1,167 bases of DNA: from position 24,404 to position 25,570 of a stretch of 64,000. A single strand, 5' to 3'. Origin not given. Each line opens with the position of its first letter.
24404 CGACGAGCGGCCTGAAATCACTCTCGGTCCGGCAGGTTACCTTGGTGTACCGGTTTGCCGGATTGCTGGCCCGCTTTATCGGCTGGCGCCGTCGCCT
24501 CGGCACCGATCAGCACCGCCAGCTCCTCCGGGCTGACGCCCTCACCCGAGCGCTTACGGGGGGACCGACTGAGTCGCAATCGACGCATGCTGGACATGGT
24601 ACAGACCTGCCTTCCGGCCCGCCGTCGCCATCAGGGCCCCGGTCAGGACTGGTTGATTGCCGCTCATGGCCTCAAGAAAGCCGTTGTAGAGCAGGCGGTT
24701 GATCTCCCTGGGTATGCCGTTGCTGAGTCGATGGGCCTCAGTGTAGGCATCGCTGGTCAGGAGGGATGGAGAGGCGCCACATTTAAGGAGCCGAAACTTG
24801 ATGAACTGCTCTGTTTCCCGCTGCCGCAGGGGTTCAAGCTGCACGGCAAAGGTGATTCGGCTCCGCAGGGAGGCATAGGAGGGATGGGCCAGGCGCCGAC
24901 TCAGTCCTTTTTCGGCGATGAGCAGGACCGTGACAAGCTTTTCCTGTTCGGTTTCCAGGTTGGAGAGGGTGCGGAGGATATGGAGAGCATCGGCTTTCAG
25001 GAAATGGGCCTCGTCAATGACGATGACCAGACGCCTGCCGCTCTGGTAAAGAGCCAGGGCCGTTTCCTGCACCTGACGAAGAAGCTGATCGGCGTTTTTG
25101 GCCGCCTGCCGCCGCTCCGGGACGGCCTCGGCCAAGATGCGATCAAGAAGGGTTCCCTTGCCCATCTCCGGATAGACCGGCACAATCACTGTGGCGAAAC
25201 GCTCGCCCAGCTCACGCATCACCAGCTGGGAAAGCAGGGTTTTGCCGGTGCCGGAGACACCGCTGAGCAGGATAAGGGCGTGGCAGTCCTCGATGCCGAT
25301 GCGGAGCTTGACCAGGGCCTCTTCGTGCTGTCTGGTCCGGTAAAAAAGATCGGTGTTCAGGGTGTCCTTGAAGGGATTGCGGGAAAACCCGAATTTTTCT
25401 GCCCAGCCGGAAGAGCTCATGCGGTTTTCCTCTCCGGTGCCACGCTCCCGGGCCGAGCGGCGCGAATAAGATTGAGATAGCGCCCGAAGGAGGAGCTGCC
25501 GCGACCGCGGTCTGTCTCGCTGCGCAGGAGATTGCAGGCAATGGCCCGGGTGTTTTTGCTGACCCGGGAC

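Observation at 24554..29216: ATGA-coupled three-gene module: HDOD hybrid histidine kinase, MerR-HTH/MinD-like ATPase and ExeA-like AAA+ ATPase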

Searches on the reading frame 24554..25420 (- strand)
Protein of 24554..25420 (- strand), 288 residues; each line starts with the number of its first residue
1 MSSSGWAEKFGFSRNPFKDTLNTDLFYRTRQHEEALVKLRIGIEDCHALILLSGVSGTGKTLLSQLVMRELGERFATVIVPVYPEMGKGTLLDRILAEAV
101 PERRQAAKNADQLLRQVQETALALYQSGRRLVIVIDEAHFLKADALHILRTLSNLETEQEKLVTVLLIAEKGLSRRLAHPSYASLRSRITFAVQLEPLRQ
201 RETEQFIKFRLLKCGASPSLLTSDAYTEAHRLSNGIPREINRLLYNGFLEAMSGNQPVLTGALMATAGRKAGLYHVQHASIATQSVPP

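Call 7: search_protein_families(library=pfam, proteins=[window:24554-25420:-], max_evalue=0.01)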
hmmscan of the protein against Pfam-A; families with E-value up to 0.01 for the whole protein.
window:24554-25420:- (288 aa): 17 families
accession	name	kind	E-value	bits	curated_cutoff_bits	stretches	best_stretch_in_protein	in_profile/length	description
PF13401.12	AAA_22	-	2.8e-20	73.4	27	1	49-177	7-130/130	AAA domain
PF13191.12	AAA_16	-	4.2e-10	40.8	32.6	1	30-163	7-165/167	AAA ATPase domain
PF00004.35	AAA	-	5.9e-07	30.4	21.2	1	50-167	1-89/131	ATPase family associated with various cellular activities (AAA)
PF25201.1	nSTAND6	-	4.1e-06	27.3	27.7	1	47-142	18-114/148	Novel STAND NTPase 6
PF01637.24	ATPase_2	-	3.5e-05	24.2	33.2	1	94-242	72-224/225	ATPase domain predominantly from Archaea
PF07728.20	AAA_5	-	0.00012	22.5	22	1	50-157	2-94/139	AAA domain (dynein-related subfamily)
PF09848.15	SLFN-g3_helicase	-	0.00026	20.8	24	1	48-143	2-93/354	Schlafen group 3, DNA/RNA helicase domain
PF13671.12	AAA_33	-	0.00031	21.5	27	1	49-143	1-82/143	AAA domain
PF25199.1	nSTAND_NTPase5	-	0.00041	20.6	34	0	87-169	53-132/145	Novel STAND NTPase 5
PF24883.2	NPHP3_N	-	0.00056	20.6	24.8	0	47-74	22-49/164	Nephrocystin 3, N-terminal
PF04851.21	ResIII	-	0.00088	19.7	22.5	0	119-144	115-140/164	Type III restriction enzyme, res subunit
PF00931.28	NB-ARC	-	0.0009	19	23.5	1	46-137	18-108/248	NB-ARC domain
PF13173.12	AAA_14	-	0.0017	18.8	27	0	86-157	13-87/129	AAA domain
PF05496.18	RuvB_N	-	0.0022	18.2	27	0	49-81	35-67/159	Holliday junction DNA helicase RuvB P-loop domain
PF13238.12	AAA_18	-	0.0032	18.4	29.4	1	50-133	1-77/128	AAA domain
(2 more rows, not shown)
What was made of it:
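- On ExeA/GspA/MshM (COG3267-type) ATPases: AAA_22 at 73.4 bits (call 7).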

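Call 8: search_protein_families(library=ncbifam, proteins=[window:24554-25420:-], max_evalue=0.01)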
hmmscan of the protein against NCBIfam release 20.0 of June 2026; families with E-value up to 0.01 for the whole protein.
window:24554-25420:- (288 aa): 6 families
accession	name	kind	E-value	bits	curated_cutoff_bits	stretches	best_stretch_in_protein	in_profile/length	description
TIGR03015.1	pepcterm_ATPase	hypoth_equivalog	2.8e-39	135.1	324.5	1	8-252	4-247/269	XrtA/PEP-CTERM system-associated ATPase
TIGR02928.1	TIGR02928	subfamily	0.00019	20.4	181.3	1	50-168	43-172/366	orc1/cdc6 family replication initiation protein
NF000868.0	PRK00080.1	equivalog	0.00023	20.2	282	0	49-81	53-85/330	Holliday junction branch migration DNA helicase RuvB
NF004962.0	PRK06305.1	equivalog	0.0023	17.2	559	1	50-153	42-146/465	DNA polymerase III subunits gamma and tau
NF001624.0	PRK00411.1-2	subfamily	0.005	15.7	354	1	23-152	27-160/374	ORC1-type DNA replication protein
TIGR03878.1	thermo_KaiC_2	hypoth_equivalog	0.0076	15.6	232.2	0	24-66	13-55/259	KaiC domain-containing protein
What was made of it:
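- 24554..25420 (-): Soluble ExeA-clade AAA+ ATPase (288 aa, AAA_22): FG(F/L)xxNPF N-terminal motif, Walker A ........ 54-61, Walker B VIVIDE 132-137, no C-terminal extension. TIGR03015 at 135 bits is below its 324.5 cut-off (calls 7, 8).
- On ExeA/GspA/MshM (COG3267-type) ATPases: TIGR03015 scores 135.1 against a 324.5 cut-off (call 8).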

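Call 20: search_solved_structures(query=window:24554-25420:-, max_evalue=0.01)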
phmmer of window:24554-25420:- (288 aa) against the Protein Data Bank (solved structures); distinct sequences matched with E-value up to 0.01: 0.

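Call 45: search_protein_representatives(protein=window:24554-25420:-)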
Query: 288 residues. Proteins with E-value up to 0.001 (for the whole library): 21604; up to 1e-10: 13698; up to 1e-30: 116. The best 150 are listed.
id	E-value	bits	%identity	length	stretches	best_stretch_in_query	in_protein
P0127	4.8e-92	324.4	58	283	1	3-273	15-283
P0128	1.0e-61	225.0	46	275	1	8-263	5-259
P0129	1.6e-60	221.0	47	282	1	4-267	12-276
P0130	3.2e-59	216.8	42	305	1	8-264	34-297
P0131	4.3e-56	206.5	42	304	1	4-260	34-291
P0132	1.2e-52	195.3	42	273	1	9-254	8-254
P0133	1.2e-52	195.3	34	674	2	9-253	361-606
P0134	5.4e-52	193.1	44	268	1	10-253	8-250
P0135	3.1e-50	187.3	41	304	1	7-261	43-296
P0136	4.4e-49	183.6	38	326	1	8-266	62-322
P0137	5.6e-48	179.9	40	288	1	4-255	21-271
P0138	2.9e-47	177.6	42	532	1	4-243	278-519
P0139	3.2e-47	177.4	41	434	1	7-247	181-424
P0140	1.2e-45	172.3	39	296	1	7-253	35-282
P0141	4.9e-45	170.3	40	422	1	7-249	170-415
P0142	6.0e-43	163.4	37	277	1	6-260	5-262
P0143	4.0e-42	160.7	39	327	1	14-244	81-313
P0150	5.1e-38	147.3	37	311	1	7-273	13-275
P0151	8.6e-38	146.6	32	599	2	8-260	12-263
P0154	2.1e-36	142.0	27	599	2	8-248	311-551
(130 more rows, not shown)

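Call 46: search_protein_families(library=pfam, proteins=[P0133, P0138, P0139, P0141, P0151, P0154, P0136, P0143, P0130, P0128], max_evalue=0.001)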
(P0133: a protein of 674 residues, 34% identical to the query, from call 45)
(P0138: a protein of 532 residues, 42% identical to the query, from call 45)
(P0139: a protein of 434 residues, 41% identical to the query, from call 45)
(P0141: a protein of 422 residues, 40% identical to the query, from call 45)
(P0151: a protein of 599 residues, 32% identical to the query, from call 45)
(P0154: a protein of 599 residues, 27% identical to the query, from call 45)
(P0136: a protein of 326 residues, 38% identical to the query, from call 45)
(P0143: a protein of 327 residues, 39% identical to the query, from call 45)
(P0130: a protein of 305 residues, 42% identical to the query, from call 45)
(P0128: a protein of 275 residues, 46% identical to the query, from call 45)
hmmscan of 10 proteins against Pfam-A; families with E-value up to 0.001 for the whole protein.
P0133 (674 aa): 15 families
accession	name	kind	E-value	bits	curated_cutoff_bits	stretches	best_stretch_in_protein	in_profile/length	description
PF13401.12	AAA_22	-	4.6e-50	169.7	27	2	398-527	4-130/130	AAA domain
PF13191.12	AAA_16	-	9.4e-12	46.2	32.6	2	388-512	12-164/167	AAA ATPase domain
PF09848.15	SLFN-g3_helicase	-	6.3e-10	39.3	24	1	95-179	10-93/354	Schlafen group 3, DNA/RNA helicase domain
PF13604.12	AAA_30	-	1.3e-09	38.6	27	0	87-185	19-108/191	AAA domain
PF00004.35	AAA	-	1.2e-08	35.9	21.2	0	91-181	3-73/131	ATPase family associated with various cellular activities (AAA)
PF13245.12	AAA_19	-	1.9e-08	35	25.1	1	90-192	15-115/134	AAA domain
PF07728.20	AAA_5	-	3e-06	27.7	22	0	91-206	4-108/139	AAA domain (dynein-related subfamily)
PF04851.21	ResIII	-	4.3e-06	27.2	22.5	0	469-502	115-147/164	Type III restriction enzyme, res subunit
PF01637.24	ATPase_2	-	2.7e-05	24.5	33.2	0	401-495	22-124/225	ATPase domain predominantly from Archaea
PF20720.3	nSTAND3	-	6e-05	23.2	27.2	0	395-426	13-44/155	Novel STAND NTPase 3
PF24883.2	NPHP3_N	-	6.1e-05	23.7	24.8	0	400-469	23-96/164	Nephrocystin 3, N-terminal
PF13086.12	AAA_11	-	7e-05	23.2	27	0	396-511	14-116/257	AAA domain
PF03266.21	NTPase_1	-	0.00011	22.6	23.9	0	402-428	2-28/168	NTPase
PF05729.18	NACHT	-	0.00021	21.6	26.7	1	401-559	2-162/167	NACHT domain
PF13481.12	AAA_25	-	0.0004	20.5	27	0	391-417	25-51/195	AAA domain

P0138 (532 aa): 3 families
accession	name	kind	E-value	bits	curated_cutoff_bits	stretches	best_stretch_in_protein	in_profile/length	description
PF13401.12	AAA_22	-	2.1e-13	51.2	27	1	322-452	6-130/130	AAA domain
PF12775.13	AAA_7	-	5.2e-05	23.3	25.8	1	310-371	25-83/181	P-loop containing dynein motor region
PF25201.1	nSTAND6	-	0.00027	21.4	27.7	1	322-419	19-116/148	Novel STAND NTPase 6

P0139 (434 aa): 4 families
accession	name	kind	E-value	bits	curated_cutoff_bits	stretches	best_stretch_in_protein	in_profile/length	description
PF13401.12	AAA_22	-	7.7e-17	62.3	27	1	222-353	6-130/130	AAA domain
PF13191.12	AAA_16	-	2.8e-05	25.1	32.6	1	222-330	25-157/167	AAA ATPase domain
PF12775.13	AAA_7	-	0.00081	19.4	25.8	0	225-270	37-82/181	P-loop containing dynein motor region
PF00004.35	AAA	-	0.0009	20.1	21.2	0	225-321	2-73/131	ATPase family associated with various cellular activities (AAA)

P0141 (422 aa): 6 families
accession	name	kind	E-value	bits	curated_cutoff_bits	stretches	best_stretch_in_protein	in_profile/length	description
PF13401.12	AAA_22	-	3.4e-17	63.4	27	1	211-342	6-130/130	AAA domain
PF01637.24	ATPase_2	-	3.2e-05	24.3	33.2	1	210-407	20-223/225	ATPase domain predominantly from Archaea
PF04851.21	ResIII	-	7.6e-05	23.1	22.5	0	196-325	9-151/164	Type III restriction enzyme, res subunit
PF12775.13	AAA_7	-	8.7e-05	22.6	25.8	1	213-261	36-84/181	P-loop containing dynein motor region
PF13191.12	AAA_16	-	0.00068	20.6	32.6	0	211-321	25-159/167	AAA ATPase domain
PF00931.28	NB-ARC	-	0.00088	19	23.5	0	194-277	3-88/248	NB-ARC domain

P0151 (599 aa): 16 families
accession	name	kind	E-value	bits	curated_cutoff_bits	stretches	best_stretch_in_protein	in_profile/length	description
PF13401.12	AAA_22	-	4.4e-32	111.6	27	2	52-177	6-129/130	AAA domain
PF13191.12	AAA_16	-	2.1e-13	51.6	32.6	1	336-387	11-60/167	AAA ATPase domain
PF13245.12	AAA_19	-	9.8e-12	45.6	25.1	2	55-162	15-119/134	AAA domain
PF13604.12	AAA_30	-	6.7e-09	36.2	27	0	52-150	19-108/191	AAA domain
PF13086.12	AAA_11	-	2.3e-07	31.3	27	0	344-449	13-96/257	AAA domain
PF00004.35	AAA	-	9.2e-07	29.8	21.2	0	56-146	3-73/131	ATPase family associated with various cellular activities (AAA)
PF07728.20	AAA_5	-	1.3e-06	29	22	0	351-383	2-32/139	AAA domain (dynein-related subfamily)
PF25199.1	nSTAND_NTPase5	-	3.6e-06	27.3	34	0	53-171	43-133/145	Novel STAND NTPase 5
PF09848.15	SLFN-g3_helicase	-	4.5e-06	26.6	24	0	60-144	10-93/354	Schlafen group 3, DNA/RNA helicase domain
PF20720.3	nSTAND3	-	8e-06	26.1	27.2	0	344-412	13-73/155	Novel STAND NTPase 3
PF04851.21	ResIII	-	1.3e-05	25.6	22.5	0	56-85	28-58/164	Type III restriction enzyme, res subunit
PF24883.2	NPHP3_N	-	7e-05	23.5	24.8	0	348-385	22-59/164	Nephrocystin 3, N-terminal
PF13481.12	AAA_25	-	0.00013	22.1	27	0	335-365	20-50/195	AAA domain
PF01637.24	ATPase_2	-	0.00017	21.9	33.2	0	59-158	28-141/225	ATPase domain predominantly from Archaea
PF00580.27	UvrD-helicase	-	0.00025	21.3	23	0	347-384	12-50/271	UvrD/REP helicase N-terminal domain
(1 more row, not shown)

P0154 (599 aa): 43 families (the best 25 are shown)
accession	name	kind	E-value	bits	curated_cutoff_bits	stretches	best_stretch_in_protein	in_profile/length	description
PF13401.12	AAA_22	-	4.9e-50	169.6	27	2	349-479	4-130/130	AAA domain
PF13191.12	AAA_16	-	6.5e-15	56.4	32.6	2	45-145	21-151/167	AAA ATPase domain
PF20720.3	nSTAND3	-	9.3e-13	48.6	27.2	1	348-397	15-62/155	Novel STAND NTPase 3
PF13481.12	AAA_25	-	1.6e-09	38.2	27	0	337-377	20-59/195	AAA domain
PF13555.12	AAA_29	-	1e-08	35.3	27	0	349-374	21-47/61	P-loop containing region of AAA domain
PF13245.12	AAA_19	-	1.1e-08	35.8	25.1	1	349-472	10-125/134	AAA domain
PF13173.12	AAA_14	-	1.6e-08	35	27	0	48-98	3-58/129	AAA domain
PF05729.18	NACHT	-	1.8e-08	34.8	26.7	0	353-403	3-61/167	NACHT domain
PF00437.27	T2SSE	-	1.9e-08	33.8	24.9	0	41-85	136-181/370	Type II/IV secretion system protein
PF07728.20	AAA_5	-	8.9e-08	32.7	22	0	353-450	2-85/139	AAA domain (dynein-related subfamily)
PF00005.33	ABC_tran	-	1.3e-07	32.7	25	0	352-379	13-41/137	ABC transporter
PF07693.20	KAP_NTPase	-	2.2e-07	30.9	20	0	340-417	9-73/293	KAP family P-loop domain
PF02367.23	TsaE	-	2.3e-07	31.2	26.6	0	46-73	20-47/128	Threonylcarbamoyl adenosine biosynthesis protein TsaE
PF19995.5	iSTAND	-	3.8e-07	31.1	24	1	44-152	22-143/163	inactive STAND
PF13604.12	AAA_30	-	4.4e-07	30.3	27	0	347-472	15-124/191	AAA domain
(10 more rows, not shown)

P0136 (326 aa): 8 families
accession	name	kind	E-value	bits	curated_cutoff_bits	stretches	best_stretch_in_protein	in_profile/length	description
PF13401.12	AAA_22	-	2.5e-20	73.5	27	1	100-232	4-130/130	AAA domain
PF13191.12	AAA_16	-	1.4e-09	39.1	32.6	1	88-206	10-154/167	AAA ATPase domain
PF04851.21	ResIII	-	1.1e-06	29.1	22.5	0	87-137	9-60/164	Type III restriction enzyme, res subunit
PF09848.15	SLFN-g3_helicase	-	1.1e-06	28.6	24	1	105-198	5-93/354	Schlafen group 3, DNA/RNA helicase domain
PF25201.1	nSTAND6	-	6.2e-06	26.8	27.7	1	87-197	5-114/148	Novel STAND NTPase 6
PF12775.13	AAA_7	-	0.00012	22.1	25.8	1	100-154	32-86/181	P-loop containing dynein motor region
PF13245.12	AAA_19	-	0.00015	22.4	25.1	1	98-207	8-114/134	AAA domain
PF05970.20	PIF1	-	0.00064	19.8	25.9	1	93-203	13-121/223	PIF1-like helicase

P0143 (327 aa): 5 families
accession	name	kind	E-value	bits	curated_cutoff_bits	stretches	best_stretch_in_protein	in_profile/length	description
PF13401.12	AAA_22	-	1.2e-17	64.9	27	1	115-239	6-124/130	AAA domain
PF25201.1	nSTAND6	-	4.3e-08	33.7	27.7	1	104-210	9-114/148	Novel STAND NTPase 6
PF13191.12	AAA_16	-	7.4e-05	23.7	32.6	1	91-222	1-157/167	AAA ATPase domain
PF00004.35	AAA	-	0.00012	22.9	21.2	1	118-213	2-73/131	ATPase family associated with various cellular activities (AAA)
PF12775.13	AAA_7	-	0.00086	19.3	25.8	0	107-171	26-90/181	P-loop containing dynein motor region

P0130 (305 aa): 13 families
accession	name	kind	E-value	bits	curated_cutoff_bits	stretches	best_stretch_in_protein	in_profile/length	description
PF13401.12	AAA_22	-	1.9e-21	77.2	27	1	75-209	7-129/130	AAA domain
PF13191.12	AAA_16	-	3.5e-09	37.8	32.6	1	74-192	25-162/167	AAA ATPase domain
PF00004.35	AAA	-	1.6e-07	32.3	21.2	1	76-188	1-94/131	ATPase family associated with various cellular activities (AAA)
PF07728.20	AAA_5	-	2.4e-07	31.3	22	1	76-185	2-89/139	AAA domain (dynein-related subfamily)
PF00931.28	NB-ARC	-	2.5e-06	27.4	23.5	1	66-170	11-108/248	NB-ARC domain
PF25201.1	nSTAND6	-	6.8e-06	26.6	27.7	1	73-178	18-117/148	Novel STAND NTPase 6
PF12775.13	AAA_7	-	2e-05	24.6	25.8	1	67-118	28-78/181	P-loop containing dynein motor region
PF04851.21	ResIII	-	2.5e-05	24.7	22.5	1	59-177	9-140/164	Type III restriction enzyme, res subunit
PF09848.15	SLFN-g3_helicase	-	0.00011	22.1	24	1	75-206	3-126/354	Schlafen group 3, DNA/RNA helicase domain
PF24883.2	NPHP3_N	-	0.00016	22.4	24.8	1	68-165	17-90/164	Nephrocystin 3, N-terminal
PF01637.24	ATPase_2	-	0.00032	21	33.2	1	74-209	21-162/225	ATPase domain predominantly from Archaea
PF20703.3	nSTAND1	-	0.00043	20.5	27.1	1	47-241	11-197/379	Novel STAND NTPase 1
PF13604.12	AAA_30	-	0.00046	20.4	27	1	74-260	19-178/191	AAA domain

P0128 (275 aa): 8 families
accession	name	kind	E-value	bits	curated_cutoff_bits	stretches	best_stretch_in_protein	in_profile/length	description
PF13401.12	AAA_22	-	9.7e-23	81.4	27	1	43-173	4-130/130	AAA domain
PF13191.12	AAA_16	-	6.6e-10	40.2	32.6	1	26-159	4-165/167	AAA ATPase domain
PF25201.1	nSTAND6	-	1.4e-08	35.3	27.7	1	47-141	21-117/148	Novel STAND NTPase 6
PF04851.21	ResIII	-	1.8e-06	28.4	22.5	0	28-79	7-58/164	Type III restriction enzyme, res subunit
PF05621.17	TniB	-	1.8e-05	24.7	22.4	1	46-150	37-144/189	Bacterial TniB protein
PF18766.7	SWI2_SNF2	-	1.9e-05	24.9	26.7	0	40-79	13-53/221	SWI2/SNF2 ATPase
PF01637.24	ATPase_2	-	0.00024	21.4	33.2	0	121-236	106-222/225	ATPase domain predominantly from Archaea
PF00004.35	AAA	-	0.00029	21.7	21.2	1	48-170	2-111/131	ATPase family associated with various cellular activities (AAA)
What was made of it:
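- The long homologues are tandem AAA_22 duplications or carry unassigned N-terminal extensions (call 46).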

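Call 48: find_homologous_proteins(query=A3, max_evalue=1e-10)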
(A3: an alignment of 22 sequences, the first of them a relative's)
Query A3 (22 sequences) (275 aa, profile of the alignment): 822 proteins with E <= 1e-10 among 8000 candidates; the best 120 are listed.
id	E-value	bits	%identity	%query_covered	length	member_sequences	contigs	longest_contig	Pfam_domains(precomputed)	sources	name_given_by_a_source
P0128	1.0e-107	378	100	100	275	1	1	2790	PF25201.1,PF18766.8,PF13401.13,PF05621.18,PF04851.22,PF13191.13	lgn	-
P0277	2.9e-106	373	79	99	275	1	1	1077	PF25201.1,PF18766.8,PF13401.13,PF20703.4,PF04851.22,PF13191.13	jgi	jgi:general secretion pathway protein A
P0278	6.0e-106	372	81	98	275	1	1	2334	PF25201.1,PF18766.8,PF13401.13,PF20703.4,PF04851.22,PF13191.13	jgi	-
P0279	3.3e-105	370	81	100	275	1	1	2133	PF25201.1,PF13401.13,PF04851.22,PF13191.13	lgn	-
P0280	4.2e-105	369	82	100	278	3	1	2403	PF25201.1,PF13401.13,PF20703.4,PF13191.13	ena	-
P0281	6.6e-105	369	56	95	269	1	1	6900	PF13173.13,PF25201.1,PF13604.13,PF12775.14,PF00004.36,PF13401.13,PF04851.22,PF13191.13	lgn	-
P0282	3.3e-104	366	89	100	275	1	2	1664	PF25201.1,PF13401.13,PF13191.13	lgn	-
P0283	1.2e-103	364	57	95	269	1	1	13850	PF25201.1,PF13604.13,PF00004.36,PF13401.13,PF13191.13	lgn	-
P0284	2.5e-103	363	52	95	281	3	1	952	PF25201.1,PF13401.13,PF04851.22,PF13191.13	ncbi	-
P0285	4.1e-103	363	72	95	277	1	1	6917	PF25201.1,PF13401.13,PF05621.18,PF13191.13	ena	-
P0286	1.1e-101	358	51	96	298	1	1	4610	PF12775.14,PF13401.13,PF09848.16,PF01637.25,PF04851.22,PF13191.13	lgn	-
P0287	1.9e-101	357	54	95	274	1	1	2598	PF25201.1,PF12775.14,PF13401.13,PF13191.13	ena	-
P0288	8.6e-101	355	49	97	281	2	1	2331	PF13401.13,PF20703.4,PF01637.25,PF13191.13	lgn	-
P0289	1.1e-100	355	50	97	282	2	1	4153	PF25201.1,PF13401.13,PF20703.4,PF09848.16,PF01637.25,PF04851.22,PF13191.13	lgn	-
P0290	1.5e-100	354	57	95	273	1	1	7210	PF25201.1,PF12775.14,PF13401.13,PF13191.13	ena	-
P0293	2.1e-100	354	49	95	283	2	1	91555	PF13401.13,PF13191.13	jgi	-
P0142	4.0e-100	353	45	88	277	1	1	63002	PF13173.13,PF13401.13,PF13191.13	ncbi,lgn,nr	ncbi:MAG: AAA family ATPase [Armatimonadetes bacterium]|nr:AAA family ATPase [Armatimonadota bacteri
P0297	2.3e-99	350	54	96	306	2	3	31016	PF25201.1,PF13604.13,PF12775.14,PF13245.13,PF00004.36,PF13401.13,PF20703.4,PF09848.16,PF13191.13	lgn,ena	-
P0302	9.9e-99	348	49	97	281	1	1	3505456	PF00004.36,PF13401.13,PF01637.25,PF13191.13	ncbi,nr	ncbi:MAG: AAA family ATPase [Candidatus Hydrogenedentota bacterium]|nr:MAG: AAA family ATPase [Candi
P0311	1.4e-95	338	53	87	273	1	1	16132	PF13401.13,PF09848.16,PF04851.22,PF13191.13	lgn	-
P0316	5.4e-88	313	38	94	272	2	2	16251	PF13401.13,PF09848.16,PF04851.22,PF13191.13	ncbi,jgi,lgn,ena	-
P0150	4.0e-78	281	34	95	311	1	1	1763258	PF13401.13,PF13191.13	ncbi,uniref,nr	ncbi:AAA family ATPase [Thermosulfurimonas marina]|uniref:AAA family ATPase n=1 Tax=Thermosulfurimon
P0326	2.3e-71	259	33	92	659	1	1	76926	PF21327.4,PF00004.36,PF13401.13,PF01471.24,PF13191.13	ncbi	ncbi:MAG: AAA family ATPase [Syntrophobacteraceae bacterium]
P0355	1.0e-67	247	33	96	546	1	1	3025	PF21327.4,PF13401.13,PF01471.24,PF13191.13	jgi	-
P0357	1.8e-67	246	35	90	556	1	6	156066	PF21327.4,PF13401.13,PF01471.24,PF13191.13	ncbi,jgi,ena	jgi:general secretion pathway protein A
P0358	2.5e-67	245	37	92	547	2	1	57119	PF21327.4,PF13401.13,PF01471.24,PF13191.13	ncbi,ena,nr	ncbi:MAG: AAA family ATPase [Proteobacteria bacterium]|nr:AAA family ATPase [Pseudomonadota bacteriu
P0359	3.4e-67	245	35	98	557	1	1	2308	PF13604.13,PF21327.4,PF13401.13,PF01471.24,PF13191.13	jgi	jgi:general secretion pathway protein A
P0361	4.7e-67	244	33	96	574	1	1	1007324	PF21327.4,PF13401.13,PF01471.24,PF13191.13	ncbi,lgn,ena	-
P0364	7.1e-67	244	34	94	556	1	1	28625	PF21327.4,PF13401.13,PF01471.24,PF13191.13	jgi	jgi:general secretion pathway protein A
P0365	7.5e-67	244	36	89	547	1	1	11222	PF21327.4,PF13401.13,PF01471.24,PF13191.13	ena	-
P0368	1.3e-66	243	35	89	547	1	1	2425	PF21327.4,PF13401.13,PF01471.24,PF13191.13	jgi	jgi:general secretion pathway protein A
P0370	1.5e-66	243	35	89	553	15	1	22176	PF21327.4,PF13401.13,PF01471.24,PF13191.13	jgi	-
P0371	1.6e-66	243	36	89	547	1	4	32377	PF21327.4,PF13401.13,PF01471.24,PF13191.13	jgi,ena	-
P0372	1.6e-66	243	36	89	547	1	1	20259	PF21327.4,PF13401.13,PF01471.24,PF13191.13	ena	-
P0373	1.6e-66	243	37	93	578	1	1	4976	PF21327.4,PF13401.13,PF01471.24,PF13191.13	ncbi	-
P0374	1.8e-66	242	36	89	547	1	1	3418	PF21327.4,PF13401.13,PF01471.24,PF13191.13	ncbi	-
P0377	2.3e-66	242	35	92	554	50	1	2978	PF13604.13,PF21327.4,PF13245.13,PF13401.13,PF20703.4,PF01471.24,PF13191.13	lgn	-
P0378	2.9e-66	242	34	93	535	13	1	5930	PF13604.13,PF13401.13,PF01471.24,PF13191.13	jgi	-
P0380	3.3e-66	242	34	94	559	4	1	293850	PF13401.13,PF01471.24,PF13191.13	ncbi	ncbi:MAG: AAA family ATPase [Steroidobacteraceae bacterium]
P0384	3.8e-66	241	35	93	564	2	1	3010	PF13604.13,PF13401.13,PF20703.4,PF01471.24,PF13191.13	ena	-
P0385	4.4e-66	241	36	89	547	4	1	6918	PF21327.4,PF13401.13,PF01471.24,PF13191.13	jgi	jgi:general secretion pathway protein A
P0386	4.4e-66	241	36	93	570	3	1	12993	PF13401.13,PF01471.24,PF13191.13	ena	-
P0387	4.5e-66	241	36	91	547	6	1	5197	PF21327.4,PF13401.13,PF01471.24,PF13191.13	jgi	jgi:general secretion pathway protein A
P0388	4.6e-66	241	34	97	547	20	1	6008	PF21327.4,PF13401.13,PF07728.21,PF01471.24,PF13191.13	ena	-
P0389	4.8e-66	241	34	89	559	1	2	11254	PF21327.4,PF13401.13,PF01471.24,PF13191.13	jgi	jgi:general secretion pathway protein A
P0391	5.2e-66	241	36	91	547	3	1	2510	PF21327.4,PF13401.13,PF01471.24,PF13191.13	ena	-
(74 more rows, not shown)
